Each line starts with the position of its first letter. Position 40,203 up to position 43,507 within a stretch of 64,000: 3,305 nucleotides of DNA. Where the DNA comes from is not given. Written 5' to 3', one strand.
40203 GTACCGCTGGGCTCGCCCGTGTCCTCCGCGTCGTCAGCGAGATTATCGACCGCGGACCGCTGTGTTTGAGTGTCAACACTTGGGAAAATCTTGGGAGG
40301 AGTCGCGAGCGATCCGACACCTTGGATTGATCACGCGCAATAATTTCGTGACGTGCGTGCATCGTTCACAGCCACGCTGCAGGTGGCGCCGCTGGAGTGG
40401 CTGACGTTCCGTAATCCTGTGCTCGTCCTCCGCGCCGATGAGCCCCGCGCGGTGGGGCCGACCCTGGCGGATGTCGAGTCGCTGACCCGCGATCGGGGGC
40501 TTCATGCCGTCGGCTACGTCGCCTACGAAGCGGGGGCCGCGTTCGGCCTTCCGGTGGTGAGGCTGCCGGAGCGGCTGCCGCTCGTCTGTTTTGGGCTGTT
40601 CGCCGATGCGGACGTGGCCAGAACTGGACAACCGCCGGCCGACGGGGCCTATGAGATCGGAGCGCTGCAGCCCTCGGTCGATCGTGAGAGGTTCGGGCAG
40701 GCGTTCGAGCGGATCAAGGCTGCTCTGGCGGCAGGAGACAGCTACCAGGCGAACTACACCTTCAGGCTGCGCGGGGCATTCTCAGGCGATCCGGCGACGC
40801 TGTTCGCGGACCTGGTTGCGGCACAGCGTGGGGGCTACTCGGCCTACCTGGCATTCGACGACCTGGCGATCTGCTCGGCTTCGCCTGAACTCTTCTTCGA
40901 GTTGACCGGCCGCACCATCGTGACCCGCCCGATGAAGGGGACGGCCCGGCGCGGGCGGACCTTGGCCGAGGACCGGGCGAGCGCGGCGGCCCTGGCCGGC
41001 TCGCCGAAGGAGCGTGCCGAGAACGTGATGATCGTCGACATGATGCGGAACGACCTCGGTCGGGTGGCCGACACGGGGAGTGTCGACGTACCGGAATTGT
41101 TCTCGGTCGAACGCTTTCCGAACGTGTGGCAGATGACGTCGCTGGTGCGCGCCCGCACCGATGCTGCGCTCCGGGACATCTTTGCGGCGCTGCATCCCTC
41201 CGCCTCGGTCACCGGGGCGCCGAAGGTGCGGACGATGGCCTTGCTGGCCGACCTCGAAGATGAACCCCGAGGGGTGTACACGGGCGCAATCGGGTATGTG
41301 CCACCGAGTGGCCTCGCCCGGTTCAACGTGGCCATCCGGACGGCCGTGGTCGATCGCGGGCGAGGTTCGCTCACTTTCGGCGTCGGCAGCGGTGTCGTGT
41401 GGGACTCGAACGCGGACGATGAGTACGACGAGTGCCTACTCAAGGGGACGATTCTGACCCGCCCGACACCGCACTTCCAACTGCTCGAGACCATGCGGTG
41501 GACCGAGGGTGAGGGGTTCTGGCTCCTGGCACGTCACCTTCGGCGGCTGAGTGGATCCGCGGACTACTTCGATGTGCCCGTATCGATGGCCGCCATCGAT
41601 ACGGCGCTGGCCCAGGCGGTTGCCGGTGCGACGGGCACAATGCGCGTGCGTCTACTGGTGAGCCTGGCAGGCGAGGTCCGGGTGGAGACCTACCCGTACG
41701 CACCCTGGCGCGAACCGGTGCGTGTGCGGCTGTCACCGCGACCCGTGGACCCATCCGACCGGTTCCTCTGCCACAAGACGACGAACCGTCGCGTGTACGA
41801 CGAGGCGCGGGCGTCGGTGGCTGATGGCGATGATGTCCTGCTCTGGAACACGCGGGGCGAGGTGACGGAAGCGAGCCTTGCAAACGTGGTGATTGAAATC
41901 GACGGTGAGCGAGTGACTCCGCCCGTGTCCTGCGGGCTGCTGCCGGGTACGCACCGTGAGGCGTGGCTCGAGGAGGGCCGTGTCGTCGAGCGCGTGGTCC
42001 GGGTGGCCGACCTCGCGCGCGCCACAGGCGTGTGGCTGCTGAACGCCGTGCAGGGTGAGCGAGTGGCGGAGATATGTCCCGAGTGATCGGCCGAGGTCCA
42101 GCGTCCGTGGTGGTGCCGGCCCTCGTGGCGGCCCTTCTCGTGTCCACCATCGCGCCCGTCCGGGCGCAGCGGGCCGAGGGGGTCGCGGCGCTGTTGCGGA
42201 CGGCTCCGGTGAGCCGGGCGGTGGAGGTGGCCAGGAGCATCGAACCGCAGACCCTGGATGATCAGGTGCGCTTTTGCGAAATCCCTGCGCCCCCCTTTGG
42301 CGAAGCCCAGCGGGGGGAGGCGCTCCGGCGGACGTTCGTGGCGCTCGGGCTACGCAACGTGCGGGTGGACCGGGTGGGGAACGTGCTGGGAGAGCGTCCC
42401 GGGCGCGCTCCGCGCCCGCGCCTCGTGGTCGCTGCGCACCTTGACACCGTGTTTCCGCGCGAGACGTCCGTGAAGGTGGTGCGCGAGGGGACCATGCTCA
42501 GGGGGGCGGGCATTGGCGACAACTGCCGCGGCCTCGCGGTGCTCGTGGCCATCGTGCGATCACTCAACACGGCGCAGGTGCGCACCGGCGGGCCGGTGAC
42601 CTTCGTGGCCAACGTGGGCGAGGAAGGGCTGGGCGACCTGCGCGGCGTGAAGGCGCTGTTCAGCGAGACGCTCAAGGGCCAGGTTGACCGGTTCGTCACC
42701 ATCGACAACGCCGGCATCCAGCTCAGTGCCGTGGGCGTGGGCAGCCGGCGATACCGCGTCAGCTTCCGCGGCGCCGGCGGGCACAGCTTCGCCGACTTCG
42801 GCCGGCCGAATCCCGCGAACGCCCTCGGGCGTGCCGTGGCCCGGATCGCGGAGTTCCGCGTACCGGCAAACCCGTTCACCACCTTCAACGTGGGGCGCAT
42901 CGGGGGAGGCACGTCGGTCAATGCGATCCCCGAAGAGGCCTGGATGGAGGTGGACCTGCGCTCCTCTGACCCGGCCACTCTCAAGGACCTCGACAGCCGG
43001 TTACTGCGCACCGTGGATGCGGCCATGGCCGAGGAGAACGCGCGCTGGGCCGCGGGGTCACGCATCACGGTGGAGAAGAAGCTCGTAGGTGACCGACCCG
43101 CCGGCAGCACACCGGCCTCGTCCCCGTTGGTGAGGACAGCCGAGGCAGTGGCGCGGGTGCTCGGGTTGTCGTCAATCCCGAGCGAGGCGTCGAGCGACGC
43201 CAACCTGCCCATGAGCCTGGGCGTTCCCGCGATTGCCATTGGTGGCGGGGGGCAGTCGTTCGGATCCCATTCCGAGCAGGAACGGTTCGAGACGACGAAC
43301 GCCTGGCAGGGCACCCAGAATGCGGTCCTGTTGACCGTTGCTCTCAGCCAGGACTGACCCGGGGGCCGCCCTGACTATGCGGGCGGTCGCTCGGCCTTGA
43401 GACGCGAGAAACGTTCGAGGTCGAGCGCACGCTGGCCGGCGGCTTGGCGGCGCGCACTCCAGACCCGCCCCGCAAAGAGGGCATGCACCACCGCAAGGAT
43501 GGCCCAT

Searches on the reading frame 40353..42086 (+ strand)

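Call 56: search_protein_families(library=pfam, proteins=[window:40353-42086:+], max_evalue=0.001)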
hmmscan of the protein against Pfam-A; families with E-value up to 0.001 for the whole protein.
window:40353-42086:+ (577 aa): 2 families
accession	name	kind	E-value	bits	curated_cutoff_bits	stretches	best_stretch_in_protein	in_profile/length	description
PF00425.24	Chorismate_bind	-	3.5e-80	269.7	27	1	111-364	2-257/257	chorismate binding enzyme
PF01063.24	Aminotran_4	-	1.2e-34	120.6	28.5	1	377-569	2-217/223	Amino-transferase class IV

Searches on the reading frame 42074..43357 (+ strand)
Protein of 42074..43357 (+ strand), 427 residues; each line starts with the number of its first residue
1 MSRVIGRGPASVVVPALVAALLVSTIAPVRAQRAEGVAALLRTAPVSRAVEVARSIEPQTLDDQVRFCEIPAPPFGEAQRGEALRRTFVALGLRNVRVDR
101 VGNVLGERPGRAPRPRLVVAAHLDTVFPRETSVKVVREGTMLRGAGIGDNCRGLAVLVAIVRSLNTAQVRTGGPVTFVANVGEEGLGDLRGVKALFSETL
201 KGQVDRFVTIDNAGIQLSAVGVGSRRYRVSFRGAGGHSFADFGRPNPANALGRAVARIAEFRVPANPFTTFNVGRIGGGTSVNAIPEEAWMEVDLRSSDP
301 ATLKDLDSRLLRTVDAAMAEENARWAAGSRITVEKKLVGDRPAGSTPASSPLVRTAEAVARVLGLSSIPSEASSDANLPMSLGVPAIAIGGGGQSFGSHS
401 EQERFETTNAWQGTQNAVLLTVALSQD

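Call 56: search_protein_families(library=pfam, proteins=[window:42074-43357:+], max_evalue=0.001)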
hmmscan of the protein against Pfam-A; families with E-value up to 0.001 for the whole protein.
window:42074-43357:+ (427 aa): 3 families
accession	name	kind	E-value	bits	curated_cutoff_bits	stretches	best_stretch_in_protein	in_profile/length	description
PF01546.33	Peptidase_M20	-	4.4e-17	63.1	24.6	1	119-414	2-197/206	Peptidase family M20/M25/M40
PF07687.19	M20_dimer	-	6.1e-12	45.9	21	1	223-317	5-102/107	Peptidase dimerisation domain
PF04389.22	Peptidase_M28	-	1.1e-10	42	21.3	1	103-219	1-101/193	Peptidase family M28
